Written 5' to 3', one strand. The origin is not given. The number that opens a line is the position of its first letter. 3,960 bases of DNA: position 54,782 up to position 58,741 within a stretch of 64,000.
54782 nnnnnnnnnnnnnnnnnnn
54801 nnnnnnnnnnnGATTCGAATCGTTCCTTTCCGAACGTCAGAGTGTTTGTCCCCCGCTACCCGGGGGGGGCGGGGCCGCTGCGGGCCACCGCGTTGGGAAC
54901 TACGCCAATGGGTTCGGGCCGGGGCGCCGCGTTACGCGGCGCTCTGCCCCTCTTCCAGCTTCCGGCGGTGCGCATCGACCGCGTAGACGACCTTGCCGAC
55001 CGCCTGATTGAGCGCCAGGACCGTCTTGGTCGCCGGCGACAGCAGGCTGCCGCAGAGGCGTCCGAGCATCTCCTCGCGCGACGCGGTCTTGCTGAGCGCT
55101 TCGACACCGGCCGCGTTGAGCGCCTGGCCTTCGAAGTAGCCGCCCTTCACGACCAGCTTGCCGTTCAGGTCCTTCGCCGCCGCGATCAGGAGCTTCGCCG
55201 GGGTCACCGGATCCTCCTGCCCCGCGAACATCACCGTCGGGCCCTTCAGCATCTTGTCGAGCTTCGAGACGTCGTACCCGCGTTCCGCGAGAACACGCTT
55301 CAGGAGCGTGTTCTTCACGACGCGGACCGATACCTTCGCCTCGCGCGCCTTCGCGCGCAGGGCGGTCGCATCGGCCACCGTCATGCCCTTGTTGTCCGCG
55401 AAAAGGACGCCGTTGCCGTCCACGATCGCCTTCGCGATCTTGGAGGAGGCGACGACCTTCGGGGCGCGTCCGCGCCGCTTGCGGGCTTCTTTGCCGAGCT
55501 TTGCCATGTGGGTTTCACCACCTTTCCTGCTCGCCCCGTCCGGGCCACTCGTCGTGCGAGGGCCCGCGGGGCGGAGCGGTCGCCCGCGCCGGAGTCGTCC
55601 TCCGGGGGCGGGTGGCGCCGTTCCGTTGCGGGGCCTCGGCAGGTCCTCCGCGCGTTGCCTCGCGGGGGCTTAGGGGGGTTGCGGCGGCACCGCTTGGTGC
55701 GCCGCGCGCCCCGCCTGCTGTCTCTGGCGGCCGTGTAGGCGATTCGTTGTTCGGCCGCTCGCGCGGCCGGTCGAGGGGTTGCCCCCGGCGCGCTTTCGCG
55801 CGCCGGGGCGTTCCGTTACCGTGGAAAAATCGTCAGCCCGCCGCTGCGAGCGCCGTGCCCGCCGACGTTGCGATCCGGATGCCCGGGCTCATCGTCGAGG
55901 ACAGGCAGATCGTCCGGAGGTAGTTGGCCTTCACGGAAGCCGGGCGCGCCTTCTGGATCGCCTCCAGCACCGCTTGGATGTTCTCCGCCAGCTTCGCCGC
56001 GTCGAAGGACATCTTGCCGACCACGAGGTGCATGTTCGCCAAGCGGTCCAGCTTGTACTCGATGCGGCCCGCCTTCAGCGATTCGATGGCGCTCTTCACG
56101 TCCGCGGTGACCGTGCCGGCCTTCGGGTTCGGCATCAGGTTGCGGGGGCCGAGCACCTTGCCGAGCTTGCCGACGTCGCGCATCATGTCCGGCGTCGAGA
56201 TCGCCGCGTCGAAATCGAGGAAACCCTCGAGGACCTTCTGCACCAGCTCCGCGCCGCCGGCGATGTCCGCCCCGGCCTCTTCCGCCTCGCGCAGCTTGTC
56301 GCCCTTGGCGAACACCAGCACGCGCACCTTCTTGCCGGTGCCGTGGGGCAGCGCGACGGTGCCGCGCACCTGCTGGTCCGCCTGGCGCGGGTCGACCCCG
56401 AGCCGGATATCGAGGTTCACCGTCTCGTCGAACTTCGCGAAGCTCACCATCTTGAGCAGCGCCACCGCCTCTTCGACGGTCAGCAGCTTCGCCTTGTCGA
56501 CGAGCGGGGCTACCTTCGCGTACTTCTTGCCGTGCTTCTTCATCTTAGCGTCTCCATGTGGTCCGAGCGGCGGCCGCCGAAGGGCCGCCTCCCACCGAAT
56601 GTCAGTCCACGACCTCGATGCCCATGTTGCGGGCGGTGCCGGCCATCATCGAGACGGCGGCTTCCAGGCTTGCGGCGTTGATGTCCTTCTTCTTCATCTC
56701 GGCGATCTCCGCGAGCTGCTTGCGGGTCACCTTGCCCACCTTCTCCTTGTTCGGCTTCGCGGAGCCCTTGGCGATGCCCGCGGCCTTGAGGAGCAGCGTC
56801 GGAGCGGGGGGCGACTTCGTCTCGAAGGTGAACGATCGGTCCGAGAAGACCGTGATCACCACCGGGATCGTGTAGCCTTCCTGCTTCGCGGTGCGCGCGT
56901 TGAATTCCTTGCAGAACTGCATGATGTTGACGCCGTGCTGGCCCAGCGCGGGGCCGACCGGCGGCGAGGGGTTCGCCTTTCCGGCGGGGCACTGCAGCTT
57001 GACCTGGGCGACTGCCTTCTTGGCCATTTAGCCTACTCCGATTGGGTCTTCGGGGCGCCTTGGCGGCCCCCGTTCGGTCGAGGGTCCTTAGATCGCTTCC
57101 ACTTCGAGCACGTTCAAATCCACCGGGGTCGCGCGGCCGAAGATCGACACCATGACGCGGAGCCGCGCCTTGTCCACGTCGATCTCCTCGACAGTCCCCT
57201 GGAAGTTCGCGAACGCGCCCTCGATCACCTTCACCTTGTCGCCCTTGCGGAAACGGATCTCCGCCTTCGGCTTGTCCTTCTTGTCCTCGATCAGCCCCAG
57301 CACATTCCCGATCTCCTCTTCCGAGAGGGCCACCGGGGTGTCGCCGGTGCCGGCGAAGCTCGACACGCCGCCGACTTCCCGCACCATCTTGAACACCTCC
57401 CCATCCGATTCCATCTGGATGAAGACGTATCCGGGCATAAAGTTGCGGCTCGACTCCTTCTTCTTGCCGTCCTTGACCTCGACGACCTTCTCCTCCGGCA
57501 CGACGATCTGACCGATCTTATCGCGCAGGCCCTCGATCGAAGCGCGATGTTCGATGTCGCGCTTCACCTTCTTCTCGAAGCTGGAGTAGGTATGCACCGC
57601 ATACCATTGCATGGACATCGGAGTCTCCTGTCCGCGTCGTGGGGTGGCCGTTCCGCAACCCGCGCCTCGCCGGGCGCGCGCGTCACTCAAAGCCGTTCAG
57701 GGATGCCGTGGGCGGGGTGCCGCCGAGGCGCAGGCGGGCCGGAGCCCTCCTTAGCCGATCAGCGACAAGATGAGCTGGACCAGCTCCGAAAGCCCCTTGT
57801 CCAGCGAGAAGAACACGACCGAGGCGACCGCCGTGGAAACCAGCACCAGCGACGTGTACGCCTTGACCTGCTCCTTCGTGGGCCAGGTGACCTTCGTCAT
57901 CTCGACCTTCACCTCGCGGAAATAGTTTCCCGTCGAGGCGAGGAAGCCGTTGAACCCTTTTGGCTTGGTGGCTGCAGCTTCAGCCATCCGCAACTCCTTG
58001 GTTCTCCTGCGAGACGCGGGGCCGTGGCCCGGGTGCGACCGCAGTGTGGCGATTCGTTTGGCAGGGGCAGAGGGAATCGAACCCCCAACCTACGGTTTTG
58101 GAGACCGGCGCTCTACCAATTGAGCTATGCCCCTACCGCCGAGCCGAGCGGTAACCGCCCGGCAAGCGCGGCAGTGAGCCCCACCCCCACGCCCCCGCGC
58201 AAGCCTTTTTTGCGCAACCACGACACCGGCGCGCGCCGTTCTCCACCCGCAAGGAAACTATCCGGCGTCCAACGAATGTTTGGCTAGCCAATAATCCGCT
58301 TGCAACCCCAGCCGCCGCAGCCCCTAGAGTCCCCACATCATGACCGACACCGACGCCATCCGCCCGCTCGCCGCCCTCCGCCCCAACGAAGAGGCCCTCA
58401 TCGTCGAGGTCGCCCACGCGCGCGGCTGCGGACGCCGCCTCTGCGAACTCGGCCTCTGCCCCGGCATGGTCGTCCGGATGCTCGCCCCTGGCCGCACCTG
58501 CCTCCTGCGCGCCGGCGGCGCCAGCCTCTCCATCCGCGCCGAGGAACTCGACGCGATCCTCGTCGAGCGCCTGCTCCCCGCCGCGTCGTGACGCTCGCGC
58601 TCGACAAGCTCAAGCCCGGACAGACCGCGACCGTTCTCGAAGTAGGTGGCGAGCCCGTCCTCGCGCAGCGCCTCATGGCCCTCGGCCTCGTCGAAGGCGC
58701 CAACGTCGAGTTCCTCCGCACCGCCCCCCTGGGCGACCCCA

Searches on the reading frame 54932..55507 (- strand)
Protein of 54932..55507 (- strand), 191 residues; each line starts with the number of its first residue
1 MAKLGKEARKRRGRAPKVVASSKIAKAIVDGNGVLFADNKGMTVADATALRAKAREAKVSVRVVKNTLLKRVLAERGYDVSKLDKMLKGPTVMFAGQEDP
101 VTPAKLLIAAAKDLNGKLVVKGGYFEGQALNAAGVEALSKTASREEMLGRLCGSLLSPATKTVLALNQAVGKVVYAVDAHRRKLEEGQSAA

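Call 35: search_protein_families(library=pfam, proteins=[window:54932-55507:-], max_evalue=0.001)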
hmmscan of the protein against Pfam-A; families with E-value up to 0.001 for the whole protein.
window:54932-55507:- (191 aa): 1 family
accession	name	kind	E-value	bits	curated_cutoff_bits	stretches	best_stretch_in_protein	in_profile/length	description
PF00466.25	Ribosomal_L10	-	1.3e-19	70.5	22.8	1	14-111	3-99/100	Ribosomal protein L10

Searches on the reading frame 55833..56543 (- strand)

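Call 35: search_protein_families(library=pfam, proteins=[window:55833-56543:-], max_evalue=0.001)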
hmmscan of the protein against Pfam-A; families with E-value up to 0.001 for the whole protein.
window:55833-56543:- (236 aa): 1 family
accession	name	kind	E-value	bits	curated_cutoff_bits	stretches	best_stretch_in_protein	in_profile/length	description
PF00687.26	Ribosomal_L1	-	5.2e-67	225.7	32.2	1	31-220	2-198/198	Ribosomal protein L1p/L10e family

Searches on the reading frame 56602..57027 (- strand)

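Call 35: search_protein_families(library=pfam, proteins=[window:56602-57027:-], max_evalue=0.001)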
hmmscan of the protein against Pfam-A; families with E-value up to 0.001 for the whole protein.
window:56602-57027:- (141 aa): 2 families
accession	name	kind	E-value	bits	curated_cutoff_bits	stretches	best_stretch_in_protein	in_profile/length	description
PF03946.19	Ribosomal_L11_N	-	6.1e-32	109.6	32.9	1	9-66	1-58/58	Ribosomal protein L11, N-terminal domain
PF00298.24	Ribosomal_L11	-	2.1e-28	98.9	21.4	1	71-139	1-69/69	Ribosomal protein L11, RNA binding domain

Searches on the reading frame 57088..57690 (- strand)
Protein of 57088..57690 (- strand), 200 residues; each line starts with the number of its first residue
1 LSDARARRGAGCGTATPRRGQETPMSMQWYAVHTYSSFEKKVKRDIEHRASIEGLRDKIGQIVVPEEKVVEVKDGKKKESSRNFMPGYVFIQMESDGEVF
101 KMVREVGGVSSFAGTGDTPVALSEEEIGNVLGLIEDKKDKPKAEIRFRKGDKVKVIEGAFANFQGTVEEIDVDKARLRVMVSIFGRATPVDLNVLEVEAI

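Call 35: search_protein_families(library=pfam, proteins=[window:57088-57690:-], max_evalue=0.001)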
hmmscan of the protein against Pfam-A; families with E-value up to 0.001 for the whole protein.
window:57088-57690:- (200 aa): 3 families
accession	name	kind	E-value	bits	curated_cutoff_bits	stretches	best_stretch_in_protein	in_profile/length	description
PF02357.24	NusG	-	4.9e-25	88.3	22.2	1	27-129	1-91/93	Transcription termination factor nusG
PF00467.35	KOW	-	5.1e-08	32.9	22.3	1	149-179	1-31/32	KOW motif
PF23284.2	KOW2_Spt5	-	5.7e-06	26.5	28.9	1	149-177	1-29/50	Transcription elongation factor SPT5, second KOW domain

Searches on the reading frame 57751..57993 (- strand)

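Call 54: search_protein_families(library=pfam, proteins=[window:57751-57993:-], max_evalue=0.001)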
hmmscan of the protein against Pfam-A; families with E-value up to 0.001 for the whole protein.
window:57751-57993:- (80 aa): 1 family
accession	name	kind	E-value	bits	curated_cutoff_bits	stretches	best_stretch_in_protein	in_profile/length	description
PF00584.25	SecE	-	1.4e-18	67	22.7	1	23-76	2-55/55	SecE/Sec61-gamma subunits of protein translocation complex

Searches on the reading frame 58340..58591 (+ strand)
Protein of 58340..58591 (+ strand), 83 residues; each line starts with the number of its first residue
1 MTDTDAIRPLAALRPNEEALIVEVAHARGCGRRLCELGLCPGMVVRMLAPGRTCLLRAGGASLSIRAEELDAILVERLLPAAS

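Call 54: search_protein_families(library=pfam, proteins=[window:58340-58591:+], max_evalue=0.001)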
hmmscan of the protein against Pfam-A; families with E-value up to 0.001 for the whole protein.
window:58340-58591:+ (83 aa): 1 family
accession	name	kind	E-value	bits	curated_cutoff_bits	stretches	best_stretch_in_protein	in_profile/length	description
PF04023.20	FeoA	-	3.7e-12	46.6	23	1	9-77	2-74/74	FeoA domain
